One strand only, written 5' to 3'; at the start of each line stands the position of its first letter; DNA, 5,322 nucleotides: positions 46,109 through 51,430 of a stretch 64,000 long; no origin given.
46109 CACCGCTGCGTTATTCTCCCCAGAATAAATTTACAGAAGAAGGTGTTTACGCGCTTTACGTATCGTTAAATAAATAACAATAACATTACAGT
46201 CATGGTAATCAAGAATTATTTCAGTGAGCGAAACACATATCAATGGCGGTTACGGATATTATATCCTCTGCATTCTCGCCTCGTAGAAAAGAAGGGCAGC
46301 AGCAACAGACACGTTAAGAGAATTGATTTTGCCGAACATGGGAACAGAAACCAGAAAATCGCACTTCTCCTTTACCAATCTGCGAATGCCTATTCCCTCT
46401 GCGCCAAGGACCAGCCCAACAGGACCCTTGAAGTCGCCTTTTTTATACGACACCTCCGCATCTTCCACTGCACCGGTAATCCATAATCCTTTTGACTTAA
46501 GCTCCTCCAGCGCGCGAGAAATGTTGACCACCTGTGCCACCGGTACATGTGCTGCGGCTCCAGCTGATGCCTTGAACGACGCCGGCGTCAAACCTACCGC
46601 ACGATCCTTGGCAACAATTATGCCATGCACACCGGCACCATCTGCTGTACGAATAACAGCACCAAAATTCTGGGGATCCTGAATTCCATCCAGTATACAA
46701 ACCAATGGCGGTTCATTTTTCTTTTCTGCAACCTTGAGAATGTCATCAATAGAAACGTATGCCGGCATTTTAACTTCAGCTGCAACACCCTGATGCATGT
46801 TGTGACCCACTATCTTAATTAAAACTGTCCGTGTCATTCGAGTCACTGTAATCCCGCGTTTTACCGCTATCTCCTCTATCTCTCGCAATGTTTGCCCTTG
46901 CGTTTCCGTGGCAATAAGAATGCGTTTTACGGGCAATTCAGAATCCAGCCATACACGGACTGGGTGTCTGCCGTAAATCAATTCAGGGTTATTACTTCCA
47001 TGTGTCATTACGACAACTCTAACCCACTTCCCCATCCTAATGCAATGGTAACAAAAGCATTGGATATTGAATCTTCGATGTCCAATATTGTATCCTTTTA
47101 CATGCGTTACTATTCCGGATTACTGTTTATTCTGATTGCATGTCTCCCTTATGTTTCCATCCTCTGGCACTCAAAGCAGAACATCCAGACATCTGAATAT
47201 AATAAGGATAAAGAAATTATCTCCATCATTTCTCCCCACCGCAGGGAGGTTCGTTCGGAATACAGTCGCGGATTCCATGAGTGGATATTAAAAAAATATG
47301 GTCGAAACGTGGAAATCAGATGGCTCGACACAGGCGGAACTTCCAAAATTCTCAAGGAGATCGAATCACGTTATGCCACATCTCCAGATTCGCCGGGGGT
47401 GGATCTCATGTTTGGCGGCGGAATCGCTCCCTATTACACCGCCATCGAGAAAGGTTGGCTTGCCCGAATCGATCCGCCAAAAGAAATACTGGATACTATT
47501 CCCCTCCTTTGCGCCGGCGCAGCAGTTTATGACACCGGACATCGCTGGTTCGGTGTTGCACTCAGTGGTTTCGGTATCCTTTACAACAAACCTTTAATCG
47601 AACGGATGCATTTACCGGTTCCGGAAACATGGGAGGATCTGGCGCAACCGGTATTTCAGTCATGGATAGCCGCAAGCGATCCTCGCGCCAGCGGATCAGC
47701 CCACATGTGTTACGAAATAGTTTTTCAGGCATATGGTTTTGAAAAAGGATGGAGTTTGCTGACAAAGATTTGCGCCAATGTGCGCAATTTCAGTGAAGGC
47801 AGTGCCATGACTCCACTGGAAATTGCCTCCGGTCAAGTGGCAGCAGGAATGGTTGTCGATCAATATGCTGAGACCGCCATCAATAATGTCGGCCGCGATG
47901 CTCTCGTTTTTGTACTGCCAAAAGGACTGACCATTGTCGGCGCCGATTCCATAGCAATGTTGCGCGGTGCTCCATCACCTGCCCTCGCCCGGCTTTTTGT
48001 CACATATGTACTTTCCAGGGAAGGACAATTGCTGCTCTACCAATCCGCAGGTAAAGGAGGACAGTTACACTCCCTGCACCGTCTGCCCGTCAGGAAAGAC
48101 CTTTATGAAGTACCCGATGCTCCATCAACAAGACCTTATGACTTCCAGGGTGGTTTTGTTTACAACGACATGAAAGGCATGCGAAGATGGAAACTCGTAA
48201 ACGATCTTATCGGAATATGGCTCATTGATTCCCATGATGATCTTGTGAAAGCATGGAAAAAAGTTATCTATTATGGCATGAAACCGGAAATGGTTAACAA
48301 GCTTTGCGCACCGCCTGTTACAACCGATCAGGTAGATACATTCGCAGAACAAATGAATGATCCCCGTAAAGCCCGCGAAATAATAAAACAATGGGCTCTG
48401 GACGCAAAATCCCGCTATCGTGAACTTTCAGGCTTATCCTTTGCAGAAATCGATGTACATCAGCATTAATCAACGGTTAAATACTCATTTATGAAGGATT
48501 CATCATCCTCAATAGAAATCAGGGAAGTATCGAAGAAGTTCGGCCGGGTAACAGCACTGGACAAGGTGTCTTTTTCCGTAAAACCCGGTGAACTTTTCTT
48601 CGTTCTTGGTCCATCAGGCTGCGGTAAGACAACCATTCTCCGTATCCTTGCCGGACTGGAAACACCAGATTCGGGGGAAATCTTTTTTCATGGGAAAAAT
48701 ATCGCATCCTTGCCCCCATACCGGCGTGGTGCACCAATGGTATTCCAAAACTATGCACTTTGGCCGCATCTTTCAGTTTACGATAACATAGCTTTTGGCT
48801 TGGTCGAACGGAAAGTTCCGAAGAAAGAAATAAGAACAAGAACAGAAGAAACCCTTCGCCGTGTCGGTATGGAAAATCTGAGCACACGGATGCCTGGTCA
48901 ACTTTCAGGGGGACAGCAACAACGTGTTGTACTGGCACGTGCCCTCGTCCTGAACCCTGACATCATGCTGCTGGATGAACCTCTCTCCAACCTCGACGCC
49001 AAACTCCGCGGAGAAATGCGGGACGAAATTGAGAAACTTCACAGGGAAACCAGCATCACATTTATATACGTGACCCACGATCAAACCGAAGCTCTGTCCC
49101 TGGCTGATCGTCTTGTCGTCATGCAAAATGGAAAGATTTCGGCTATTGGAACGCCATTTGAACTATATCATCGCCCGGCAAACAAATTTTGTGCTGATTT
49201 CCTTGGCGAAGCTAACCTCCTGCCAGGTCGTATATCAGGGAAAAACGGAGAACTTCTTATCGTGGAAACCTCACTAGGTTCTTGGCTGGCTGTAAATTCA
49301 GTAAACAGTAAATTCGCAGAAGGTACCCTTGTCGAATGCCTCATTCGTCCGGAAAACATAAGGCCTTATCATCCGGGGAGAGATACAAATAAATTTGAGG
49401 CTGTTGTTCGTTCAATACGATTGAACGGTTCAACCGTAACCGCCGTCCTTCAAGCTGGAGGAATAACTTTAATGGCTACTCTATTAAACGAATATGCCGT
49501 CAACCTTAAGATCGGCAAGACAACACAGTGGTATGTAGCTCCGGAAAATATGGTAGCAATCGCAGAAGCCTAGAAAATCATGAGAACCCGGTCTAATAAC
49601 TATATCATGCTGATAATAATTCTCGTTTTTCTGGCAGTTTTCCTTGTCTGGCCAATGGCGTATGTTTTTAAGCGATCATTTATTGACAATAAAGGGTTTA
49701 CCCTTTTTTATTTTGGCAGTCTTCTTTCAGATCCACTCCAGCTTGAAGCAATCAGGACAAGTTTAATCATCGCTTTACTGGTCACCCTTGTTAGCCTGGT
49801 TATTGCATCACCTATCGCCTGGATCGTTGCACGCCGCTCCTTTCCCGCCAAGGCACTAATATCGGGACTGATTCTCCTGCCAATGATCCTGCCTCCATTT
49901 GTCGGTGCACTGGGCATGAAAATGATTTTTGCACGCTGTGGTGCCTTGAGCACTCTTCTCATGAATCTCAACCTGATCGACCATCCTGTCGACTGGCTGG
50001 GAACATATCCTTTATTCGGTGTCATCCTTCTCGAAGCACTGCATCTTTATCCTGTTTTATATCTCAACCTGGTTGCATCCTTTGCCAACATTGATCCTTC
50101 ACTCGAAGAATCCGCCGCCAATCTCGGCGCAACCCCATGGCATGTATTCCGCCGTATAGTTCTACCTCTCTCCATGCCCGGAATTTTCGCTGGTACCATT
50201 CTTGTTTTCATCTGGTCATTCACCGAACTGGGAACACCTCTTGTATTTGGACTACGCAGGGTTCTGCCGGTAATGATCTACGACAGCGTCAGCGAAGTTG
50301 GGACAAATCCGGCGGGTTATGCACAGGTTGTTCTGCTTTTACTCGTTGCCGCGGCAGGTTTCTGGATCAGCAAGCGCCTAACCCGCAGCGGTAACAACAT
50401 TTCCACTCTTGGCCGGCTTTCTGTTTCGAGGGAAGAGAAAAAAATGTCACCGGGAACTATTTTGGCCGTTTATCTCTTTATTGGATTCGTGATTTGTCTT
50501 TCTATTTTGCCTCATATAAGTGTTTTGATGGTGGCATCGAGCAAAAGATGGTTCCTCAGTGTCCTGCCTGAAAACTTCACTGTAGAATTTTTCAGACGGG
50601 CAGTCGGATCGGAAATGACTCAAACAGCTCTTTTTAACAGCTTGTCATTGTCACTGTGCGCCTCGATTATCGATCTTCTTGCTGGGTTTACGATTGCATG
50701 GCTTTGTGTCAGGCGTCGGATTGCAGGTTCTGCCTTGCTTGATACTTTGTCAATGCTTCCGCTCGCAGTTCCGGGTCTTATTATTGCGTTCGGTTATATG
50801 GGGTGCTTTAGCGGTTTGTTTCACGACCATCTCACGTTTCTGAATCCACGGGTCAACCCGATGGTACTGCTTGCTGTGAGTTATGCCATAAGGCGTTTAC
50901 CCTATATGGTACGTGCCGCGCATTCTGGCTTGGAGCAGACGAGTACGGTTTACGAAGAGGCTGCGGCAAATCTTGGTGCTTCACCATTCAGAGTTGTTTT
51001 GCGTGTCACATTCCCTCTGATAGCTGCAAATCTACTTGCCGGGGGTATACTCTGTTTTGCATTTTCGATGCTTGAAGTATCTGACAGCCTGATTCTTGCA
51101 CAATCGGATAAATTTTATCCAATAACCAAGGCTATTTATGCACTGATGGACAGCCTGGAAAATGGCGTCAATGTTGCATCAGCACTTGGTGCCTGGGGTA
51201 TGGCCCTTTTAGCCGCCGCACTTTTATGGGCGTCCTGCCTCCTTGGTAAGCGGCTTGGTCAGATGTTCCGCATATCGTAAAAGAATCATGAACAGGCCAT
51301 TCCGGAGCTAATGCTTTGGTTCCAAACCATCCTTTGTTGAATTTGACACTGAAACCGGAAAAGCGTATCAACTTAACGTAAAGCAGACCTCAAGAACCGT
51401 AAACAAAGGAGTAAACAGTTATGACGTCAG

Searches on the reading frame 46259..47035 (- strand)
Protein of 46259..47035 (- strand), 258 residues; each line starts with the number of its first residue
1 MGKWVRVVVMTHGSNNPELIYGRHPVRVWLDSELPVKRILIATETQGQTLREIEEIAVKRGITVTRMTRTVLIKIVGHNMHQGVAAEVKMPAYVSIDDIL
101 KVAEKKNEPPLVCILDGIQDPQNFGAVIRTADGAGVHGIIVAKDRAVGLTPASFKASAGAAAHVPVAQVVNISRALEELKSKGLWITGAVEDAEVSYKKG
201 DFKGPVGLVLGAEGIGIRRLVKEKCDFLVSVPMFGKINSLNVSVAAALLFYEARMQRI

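Call 58: search_protein_families(library=pfam, proteins=[window:46259-47035:-], max_evalue=0.00001)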
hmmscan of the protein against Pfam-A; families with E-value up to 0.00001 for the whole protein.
window:46259-47035:- (258 aa): 2 families
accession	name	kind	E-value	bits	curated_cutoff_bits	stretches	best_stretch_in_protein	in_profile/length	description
PF00588.24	SpoU_methylase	-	8.7e-40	136.5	29.7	1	111-251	2-142/142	SpoU rRNA Methylase family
PF08032.17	SpoU_sub_bind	-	1.3e-15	57.9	22.8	1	19-93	1-75/76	RNA 2'-O ribose methyltransferase substrate binding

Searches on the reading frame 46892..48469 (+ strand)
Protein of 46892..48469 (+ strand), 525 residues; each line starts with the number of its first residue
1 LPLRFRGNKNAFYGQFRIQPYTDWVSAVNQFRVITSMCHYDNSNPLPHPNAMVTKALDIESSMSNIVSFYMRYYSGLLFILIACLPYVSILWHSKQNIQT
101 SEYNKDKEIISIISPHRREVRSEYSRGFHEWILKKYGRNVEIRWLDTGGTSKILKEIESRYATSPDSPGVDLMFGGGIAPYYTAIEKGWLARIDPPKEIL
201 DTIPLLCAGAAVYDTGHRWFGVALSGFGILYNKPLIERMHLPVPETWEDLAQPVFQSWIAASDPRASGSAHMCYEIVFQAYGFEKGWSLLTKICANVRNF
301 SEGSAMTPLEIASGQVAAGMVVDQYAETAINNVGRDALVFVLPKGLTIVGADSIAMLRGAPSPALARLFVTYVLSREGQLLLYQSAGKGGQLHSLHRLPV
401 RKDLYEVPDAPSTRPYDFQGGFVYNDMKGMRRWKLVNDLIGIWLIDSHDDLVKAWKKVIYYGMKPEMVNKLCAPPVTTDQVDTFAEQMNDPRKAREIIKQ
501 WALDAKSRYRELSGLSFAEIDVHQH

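Call 58: search_protein_families(library=pfam, proteins=[window:46892-48469:+], max_evalue=0.00001)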
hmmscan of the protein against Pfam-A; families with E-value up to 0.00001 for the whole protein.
window:46892-48469:+ (525 aa): 4 families
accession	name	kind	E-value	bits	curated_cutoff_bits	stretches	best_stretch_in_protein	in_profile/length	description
PF13343.11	SBP_bac_6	-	7e-16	58.9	24.6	1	185-382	25-211/245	Bacterial extracellular solute-binding protein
PF13531.11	SBP_bac_11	-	9.7e-12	45.6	25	1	244-381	93-220/227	Bacterial extracellular solute-binding protein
PF13416.11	SBP_bac_8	-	3e-11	44.1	27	1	163-387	34-257/279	Bacterial extracellular solute-binding protein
PF01547.30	SBP_bac_1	-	2.7e-07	31.3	26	1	222-379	108-306/307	Bacterial extracellular solute-binding protein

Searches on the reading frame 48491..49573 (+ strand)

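Call 58: search_protein_families(library=pfam, proteins=[window:48491-49573:+], max_evalue=0.00001)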
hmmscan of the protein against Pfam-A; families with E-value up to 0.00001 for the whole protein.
window:48491-49573:+ (360 aa): 2 families
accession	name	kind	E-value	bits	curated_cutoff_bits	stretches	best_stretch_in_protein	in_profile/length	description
PF00005.33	ABC_tran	-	6.5e-37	127.6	25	1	23-165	1-136/137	ABC transporter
PF13304.12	AAA_21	-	2.7e-07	31.4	27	0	116-198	216-300/304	AAA domain, putative AbiEii toxin, Type IV TA system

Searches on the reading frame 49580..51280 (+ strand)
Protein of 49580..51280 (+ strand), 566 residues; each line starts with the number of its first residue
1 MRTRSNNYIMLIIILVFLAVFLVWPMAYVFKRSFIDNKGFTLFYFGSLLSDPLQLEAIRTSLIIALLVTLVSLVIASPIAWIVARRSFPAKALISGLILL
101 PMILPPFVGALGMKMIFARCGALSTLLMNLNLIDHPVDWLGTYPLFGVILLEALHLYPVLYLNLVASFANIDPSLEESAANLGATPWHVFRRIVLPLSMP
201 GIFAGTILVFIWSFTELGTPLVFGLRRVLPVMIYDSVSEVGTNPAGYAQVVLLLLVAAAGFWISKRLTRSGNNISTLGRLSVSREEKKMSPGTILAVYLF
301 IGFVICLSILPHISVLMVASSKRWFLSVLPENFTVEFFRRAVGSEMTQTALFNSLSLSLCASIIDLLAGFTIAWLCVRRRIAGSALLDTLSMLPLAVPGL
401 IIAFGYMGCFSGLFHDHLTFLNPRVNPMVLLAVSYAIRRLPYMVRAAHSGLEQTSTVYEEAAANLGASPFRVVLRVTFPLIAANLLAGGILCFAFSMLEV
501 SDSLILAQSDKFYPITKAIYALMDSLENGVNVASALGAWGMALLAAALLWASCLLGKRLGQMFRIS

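Call 58: search_protein_families(library=pfam, proteins=[window:49580-51280:+], max_evalue=0.00001)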
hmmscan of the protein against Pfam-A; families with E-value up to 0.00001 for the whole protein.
window:49580-51280:+ (566 aa): 1 family
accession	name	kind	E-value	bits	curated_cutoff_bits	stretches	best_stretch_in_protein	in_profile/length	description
PF00528.27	BPD_transp_1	-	2e-26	93.3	26.4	2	77-268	2-179/184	Binding-protein-dependent transport system inner membrane component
